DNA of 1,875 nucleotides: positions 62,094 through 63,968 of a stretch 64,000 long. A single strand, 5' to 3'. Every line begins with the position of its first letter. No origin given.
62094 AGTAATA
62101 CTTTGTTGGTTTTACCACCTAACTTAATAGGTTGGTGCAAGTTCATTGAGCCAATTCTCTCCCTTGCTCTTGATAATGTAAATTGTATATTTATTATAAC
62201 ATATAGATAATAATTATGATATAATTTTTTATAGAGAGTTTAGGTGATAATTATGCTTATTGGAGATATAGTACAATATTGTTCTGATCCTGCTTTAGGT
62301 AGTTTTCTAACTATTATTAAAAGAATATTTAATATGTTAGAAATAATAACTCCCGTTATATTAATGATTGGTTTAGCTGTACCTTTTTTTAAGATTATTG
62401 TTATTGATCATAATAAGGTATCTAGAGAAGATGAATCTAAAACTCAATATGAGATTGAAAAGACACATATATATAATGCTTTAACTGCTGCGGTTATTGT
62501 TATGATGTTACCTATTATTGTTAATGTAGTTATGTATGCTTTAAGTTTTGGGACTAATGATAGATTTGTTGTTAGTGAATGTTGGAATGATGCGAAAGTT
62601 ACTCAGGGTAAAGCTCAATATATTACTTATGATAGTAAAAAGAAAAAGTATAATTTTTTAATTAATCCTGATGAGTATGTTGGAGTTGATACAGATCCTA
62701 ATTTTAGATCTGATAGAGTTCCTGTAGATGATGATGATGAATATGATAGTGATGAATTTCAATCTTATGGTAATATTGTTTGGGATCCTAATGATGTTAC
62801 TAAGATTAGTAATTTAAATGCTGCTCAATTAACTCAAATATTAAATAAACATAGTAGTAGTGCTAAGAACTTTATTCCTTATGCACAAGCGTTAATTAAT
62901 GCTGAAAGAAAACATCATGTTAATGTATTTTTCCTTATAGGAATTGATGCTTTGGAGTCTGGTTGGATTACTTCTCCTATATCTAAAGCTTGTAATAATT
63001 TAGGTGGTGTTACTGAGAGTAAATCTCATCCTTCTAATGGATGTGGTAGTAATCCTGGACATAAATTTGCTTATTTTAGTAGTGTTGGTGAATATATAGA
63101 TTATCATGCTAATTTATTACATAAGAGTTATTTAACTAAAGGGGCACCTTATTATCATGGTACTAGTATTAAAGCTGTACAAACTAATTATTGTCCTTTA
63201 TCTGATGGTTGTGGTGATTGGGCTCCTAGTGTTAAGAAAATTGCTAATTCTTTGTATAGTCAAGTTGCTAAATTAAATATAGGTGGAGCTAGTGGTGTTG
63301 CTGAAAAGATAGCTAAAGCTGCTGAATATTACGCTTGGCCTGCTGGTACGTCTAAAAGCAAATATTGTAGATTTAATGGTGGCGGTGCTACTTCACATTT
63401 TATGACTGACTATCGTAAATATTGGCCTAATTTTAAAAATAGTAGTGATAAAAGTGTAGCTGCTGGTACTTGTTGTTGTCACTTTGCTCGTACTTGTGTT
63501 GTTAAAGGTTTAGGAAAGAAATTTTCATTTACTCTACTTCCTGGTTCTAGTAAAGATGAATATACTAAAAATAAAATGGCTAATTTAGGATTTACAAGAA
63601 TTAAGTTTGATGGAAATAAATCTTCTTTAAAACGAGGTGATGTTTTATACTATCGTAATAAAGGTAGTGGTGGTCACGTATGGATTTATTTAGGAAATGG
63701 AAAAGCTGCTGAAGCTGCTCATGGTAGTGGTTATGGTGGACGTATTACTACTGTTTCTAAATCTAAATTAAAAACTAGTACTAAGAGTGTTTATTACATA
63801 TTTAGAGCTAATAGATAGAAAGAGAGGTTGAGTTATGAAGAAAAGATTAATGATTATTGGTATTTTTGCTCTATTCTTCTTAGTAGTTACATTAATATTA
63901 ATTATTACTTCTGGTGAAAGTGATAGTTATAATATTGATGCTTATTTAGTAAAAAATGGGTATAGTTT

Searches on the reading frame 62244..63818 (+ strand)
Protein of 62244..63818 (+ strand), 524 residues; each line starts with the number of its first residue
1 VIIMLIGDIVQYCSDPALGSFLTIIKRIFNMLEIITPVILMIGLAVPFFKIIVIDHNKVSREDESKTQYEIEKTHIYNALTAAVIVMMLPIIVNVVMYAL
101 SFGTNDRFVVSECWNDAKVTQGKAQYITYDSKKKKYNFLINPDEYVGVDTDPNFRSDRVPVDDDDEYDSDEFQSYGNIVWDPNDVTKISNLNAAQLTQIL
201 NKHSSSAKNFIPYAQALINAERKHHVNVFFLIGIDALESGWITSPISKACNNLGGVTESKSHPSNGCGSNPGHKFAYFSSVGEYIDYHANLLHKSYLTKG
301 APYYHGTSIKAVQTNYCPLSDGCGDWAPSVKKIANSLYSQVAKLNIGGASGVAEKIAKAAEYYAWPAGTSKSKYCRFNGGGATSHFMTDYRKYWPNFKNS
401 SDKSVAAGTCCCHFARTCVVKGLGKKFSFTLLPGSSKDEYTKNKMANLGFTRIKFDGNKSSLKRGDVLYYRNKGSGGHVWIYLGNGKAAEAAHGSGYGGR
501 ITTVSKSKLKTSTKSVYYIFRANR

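Call 68: search_protein_families(library=pfam, max_evalue=0.001, proteins=[window:62244-63818:+])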
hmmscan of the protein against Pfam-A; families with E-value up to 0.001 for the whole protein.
window:62244-63818:+ (524 aa): 2 families
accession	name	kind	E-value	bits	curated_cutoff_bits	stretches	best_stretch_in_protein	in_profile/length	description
PF01832.25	Glucosaminidase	-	1.5e-09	39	30.2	1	215-317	2-105/123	Mannosyl-glycoprotein endo-beta-N-acetylglucosaminidase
PF00877.26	NLPC_P60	-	1.4e-05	25.5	23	1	457-495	46-84/105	NlpC/P60 family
